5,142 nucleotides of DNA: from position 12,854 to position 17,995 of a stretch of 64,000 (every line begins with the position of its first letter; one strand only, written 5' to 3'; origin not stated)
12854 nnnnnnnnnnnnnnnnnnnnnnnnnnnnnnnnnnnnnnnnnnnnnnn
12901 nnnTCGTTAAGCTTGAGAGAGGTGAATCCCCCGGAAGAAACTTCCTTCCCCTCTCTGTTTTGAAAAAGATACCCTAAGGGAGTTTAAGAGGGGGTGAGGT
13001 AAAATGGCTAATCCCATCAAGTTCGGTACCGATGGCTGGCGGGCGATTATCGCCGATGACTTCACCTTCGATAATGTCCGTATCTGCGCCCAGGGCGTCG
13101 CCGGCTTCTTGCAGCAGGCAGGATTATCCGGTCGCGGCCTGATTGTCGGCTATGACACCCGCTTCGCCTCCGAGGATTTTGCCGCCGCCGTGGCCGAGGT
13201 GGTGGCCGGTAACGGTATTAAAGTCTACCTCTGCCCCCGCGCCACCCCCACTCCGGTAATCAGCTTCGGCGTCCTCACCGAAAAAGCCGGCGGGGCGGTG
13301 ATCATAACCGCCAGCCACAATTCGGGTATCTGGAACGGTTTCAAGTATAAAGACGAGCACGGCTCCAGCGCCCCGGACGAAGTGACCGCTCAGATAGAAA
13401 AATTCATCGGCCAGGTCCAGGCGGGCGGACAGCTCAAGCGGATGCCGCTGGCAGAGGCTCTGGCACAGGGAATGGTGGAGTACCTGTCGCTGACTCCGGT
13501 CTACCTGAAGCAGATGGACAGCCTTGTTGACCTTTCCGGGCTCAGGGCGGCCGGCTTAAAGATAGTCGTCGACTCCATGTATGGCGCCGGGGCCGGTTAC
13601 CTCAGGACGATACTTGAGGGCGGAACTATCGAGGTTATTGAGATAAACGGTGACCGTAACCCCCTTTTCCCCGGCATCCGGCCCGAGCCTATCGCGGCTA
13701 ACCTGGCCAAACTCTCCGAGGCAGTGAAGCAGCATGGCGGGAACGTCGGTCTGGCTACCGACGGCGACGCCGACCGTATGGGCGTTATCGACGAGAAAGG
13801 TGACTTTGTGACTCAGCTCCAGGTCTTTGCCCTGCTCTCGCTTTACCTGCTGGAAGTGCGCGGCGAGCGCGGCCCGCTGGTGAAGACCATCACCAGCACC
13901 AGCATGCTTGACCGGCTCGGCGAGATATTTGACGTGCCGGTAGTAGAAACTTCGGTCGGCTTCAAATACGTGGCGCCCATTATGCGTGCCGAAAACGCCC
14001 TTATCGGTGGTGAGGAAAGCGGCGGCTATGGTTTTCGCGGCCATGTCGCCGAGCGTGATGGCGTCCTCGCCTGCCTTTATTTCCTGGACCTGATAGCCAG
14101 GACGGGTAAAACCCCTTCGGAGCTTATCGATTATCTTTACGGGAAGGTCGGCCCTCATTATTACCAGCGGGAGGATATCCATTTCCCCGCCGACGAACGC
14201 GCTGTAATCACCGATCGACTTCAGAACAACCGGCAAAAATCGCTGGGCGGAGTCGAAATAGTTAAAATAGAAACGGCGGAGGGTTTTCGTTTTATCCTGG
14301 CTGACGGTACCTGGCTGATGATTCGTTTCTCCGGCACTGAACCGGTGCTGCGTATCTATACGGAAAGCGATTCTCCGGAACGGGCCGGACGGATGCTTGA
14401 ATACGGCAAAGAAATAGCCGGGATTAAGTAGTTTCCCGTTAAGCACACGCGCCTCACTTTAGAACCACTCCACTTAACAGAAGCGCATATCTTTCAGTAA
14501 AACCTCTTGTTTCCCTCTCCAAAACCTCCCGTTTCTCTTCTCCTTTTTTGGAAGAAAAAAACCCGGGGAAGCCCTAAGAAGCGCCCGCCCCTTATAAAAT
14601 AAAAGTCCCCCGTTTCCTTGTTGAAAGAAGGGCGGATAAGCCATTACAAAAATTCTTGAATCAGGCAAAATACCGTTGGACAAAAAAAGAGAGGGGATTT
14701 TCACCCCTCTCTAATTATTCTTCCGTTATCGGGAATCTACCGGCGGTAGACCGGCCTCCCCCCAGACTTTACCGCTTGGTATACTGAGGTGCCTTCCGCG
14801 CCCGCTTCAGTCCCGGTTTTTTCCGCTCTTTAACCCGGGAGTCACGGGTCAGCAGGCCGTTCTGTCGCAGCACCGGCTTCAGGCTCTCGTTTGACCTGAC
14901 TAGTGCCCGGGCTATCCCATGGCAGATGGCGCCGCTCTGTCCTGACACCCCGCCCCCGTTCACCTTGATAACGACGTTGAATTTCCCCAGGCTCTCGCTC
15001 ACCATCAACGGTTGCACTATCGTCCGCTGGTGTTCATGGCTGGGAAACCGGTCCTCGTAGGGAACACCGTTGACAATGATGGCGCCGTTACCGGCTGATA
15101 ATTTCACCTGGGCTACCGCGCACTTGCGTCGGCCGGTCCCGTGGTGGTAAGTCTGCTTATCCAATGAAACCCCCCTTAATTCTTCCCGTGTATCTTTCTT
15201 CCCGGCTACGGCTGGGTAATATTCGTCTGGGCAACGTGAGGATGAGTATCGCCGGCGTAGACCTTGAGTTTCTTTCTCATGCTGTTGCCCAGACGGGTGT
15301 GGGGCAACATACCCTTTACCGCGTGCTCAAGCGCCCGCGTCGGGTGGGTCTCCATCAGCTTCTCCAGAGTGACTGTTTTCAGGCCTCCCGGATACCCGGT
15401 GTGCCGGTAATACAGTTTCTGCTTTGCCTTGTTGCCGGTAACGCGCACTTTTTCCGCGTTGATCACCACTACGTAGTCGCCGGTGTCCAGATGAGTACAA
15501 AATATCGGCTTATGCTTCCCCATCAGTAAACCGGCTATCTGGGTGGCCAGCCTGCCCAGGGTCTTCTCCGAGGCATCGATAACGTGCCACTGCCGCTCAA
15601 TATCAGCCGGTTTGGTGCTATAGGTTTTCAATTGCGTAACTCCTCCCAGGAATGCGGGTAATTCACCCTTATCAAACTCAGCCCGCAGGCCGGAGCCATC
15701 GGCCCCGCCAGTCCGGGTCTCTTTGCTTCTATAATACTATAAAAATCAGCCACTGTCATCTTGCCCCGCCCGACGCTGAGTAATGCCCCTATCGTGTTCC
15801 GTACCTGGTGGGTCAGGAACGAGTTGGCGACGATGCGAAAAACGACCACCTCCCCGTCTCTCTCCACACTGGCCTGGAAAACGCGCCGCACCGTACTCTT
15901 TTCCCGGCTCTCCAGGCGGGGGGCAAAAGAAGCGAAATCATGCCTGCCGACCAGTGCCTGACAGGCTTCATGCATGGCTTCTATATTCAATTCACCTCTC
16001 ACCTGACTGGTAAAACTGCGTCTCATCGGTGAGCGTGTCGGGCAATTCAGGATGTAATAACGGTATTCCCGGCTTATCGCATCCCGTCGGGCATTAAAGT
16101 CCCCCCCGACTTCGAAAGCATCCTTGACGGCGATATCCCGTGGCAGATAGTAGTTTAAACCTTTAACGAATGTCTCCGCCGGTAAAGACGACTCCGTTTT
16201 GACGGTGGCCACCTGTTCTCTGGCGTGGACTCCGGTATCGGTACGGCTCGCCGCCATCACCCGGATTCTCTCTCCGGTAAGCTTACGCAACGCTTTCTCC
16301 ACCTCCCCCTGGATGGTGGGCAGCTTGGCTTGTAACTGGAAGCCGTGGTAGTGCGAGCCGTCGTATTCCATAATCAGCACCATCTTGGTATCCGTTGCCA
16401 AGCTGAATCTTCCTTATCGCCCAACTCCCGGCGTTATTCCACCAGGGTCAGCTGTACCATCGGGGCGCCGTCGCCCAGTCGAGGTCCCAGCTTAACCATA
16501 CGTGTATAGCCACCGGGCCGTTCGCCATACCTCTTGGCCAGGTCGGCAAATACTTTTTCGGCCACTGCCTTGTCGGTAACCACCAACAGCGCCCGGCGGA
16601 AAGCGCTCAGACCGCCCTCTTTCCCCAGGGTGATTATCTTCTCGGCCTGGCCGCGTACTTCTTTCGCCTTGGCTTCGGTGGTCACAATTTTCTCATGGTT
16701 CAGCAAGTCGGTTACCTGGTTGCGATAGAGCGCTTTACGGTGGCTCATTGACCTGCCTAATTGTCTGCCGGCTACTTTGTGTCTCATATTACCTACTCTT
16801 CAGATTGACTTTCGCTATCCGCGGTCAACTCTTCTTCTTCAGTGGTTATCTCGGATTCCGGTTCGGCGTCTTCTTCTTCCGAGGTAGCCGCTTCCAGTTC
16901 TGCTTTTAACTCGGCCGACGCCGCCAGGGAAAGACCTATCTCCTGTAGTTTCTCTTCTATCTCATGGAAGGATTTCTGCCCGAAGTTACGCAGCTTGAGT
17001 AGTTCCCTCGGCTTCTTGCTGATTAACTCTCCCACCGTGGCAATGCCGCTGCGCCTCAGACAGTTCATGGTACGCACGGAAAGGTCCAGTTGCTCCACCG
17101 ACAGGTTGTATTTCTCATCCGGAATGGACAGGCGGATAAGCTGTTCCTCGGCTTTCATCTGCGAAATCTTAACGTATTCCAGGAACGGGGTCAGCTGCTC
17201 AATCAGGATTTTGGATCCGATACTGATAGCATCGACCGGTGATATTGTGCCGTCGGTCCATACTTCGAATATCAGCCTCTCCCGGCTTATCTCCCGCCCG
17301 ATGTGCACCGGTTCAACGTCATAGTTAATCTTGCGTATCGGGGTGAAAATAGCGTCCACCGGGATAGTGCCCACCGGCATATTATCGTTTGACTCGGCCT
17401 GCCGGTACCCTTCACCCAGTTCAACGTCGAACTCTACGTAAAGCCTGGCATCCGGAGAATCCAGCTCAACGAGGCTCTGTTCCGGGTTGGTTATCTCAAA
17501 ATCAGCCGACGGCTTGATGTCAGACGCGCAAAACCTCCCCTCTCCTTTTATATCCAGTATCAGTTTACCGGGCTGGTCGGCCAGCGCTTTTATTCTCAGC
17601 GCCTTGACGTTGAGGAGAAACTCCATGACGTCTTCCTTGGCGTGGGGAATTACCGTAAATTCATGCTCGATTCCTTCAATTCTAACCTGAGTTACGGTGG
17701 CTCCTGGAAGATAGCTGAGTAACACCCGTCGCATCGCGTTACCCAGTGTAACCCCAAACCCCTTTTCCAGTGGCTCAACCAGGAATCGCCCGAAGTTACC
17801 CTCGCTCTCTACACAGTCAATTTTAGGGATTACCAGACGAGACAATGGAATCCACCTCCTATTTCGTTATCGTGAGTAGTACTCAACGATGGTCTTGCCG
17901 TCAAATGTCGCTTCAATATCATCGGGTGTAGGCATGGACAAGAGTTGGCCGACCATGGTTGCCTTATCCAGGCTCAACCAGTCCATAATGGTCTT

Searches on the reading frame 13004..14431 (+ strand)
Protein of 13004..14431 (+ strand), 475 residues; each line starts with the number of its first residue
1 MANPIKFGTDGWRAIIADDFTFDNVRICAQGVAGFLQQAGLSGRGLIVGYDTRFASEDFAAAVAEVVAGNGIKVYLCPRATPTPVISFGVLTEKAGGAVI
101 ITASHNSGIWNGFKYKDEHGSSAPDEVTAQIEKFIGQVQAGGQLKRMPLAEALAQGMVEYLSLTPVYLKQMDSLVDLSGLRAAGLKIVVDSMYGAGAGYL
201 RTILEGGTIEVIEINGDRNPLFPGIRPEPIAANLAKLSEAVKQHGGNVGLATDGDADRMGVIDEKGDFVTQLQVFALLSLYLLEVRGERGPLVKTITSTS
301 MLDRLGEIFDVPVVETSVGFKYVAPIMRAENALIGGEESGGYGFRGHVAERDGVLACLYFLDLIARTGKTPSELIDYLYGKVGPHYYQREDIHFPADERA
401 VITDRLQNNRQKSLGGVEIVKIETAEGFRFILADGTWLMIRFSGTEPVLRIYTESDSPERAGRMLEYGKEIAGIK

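Call 88: search_protein_families(library=pfam, proteins=[window:13004-14431:+], max_evalue=0.00001)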
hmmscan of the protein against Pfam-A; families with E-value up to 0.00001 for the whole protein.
window:13004-14431:+ (475 aa): 4 families
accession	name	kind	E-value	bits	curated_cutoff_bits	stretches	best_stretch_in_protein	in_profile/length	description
PF02878.22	PGM_PMM_I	-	6.5e-35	120.3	22.5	1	5-136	2-132/138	Phosphoglucomutase/phosphomannomutase, alpha/beta/alpha domain I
PF02880.22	PGM_PMM_III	-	2.6e-26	92.5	20.7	1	273-379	4-112/115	Phosphoglucomutase/phosphomannomutase, alpha/beta/alpha domain III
PF02879.22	PGM_PMM_II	-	2.4e-24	86.3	29.3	1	167-266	3-103/103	Phosphoglucomutase/phosphomannomutase, alpha/beta/alpha domain II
PF00408.26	PGM_PMM_IV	-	4.6e-11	43.1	23.1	1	418-464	16-61/68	Phosphoglucomutase/phosphomannomutase, C-terminal domain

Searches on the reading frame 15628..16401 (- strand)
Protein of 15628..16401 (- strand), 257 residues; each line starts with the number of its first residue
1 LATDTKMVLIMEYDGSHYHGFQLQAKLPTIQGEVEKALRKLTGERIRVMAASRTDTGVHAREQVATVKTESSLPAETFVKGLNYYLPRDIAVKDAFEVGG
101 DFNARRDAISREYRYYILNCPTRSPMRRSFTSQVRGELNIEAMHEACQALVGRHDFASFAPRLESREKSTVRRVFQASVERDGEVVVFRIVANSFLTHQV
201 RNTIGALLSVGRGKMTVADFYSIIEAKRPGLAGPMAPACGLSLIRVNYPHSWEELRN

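Call 98: search_protein_families(library=pfam, proteins=[window:15628-16401:-], max_evalue=0.00001)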
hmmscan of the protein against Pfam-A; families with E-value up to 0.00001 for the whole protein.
window:15628-16401:- (257 aa): 1 family
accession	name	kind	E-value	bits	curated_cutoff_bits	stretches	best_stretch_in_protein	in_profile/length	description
PF01416.25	PseudoU_synth_1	-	3.5e-41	140.5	23.3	2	146-249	1-108/108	tRNA pseudouridine synthase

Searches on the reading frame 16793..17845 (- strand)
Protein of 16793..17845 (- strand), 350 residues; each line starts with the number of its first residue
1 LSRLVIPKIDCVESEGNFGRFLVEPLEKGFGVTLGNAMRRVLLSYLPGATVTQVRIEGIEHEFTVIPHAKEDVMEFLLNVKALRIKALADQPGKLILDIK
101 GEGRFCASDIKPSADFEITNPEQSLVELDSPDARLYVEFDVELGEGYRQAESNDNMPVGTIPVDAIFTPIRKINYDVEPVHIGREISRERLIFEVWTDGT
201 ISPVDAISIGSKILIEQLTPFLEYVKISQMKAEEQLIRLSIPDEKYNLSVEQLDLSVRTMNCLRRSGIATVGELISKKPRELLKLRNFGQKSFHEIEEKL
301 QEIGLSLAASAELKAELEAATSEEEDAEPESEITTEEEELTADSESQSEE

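Call 98: search_protein_families(library=pfam, proteins=[window:16793-17845:-], max_evalue=0.00001)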
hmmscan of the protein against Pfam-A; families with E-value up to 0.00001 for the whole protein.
window:16793-17845:- (350 aa): 3 families
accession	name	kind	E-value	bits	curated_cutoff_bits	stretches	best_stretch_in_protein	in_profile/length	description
PF01000.31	RNA_pol_A_bac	-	7.5e-25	87.9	33.9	1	54-168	1-119/119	RNA polymerase Rpb3/RpoA insert domain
PF03118.21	RNA_pol_A_CTD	-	6.1e-24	84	23.8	1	244-302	9-67/67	Bacterial RNA polymerase, alpha chain C terminal domain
PF01193.29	RNA_pol_L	-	3.7e-21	75.1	24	1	24-218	1-74/74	RNA polymerase Rpb3/Rpb11 dimerisation domain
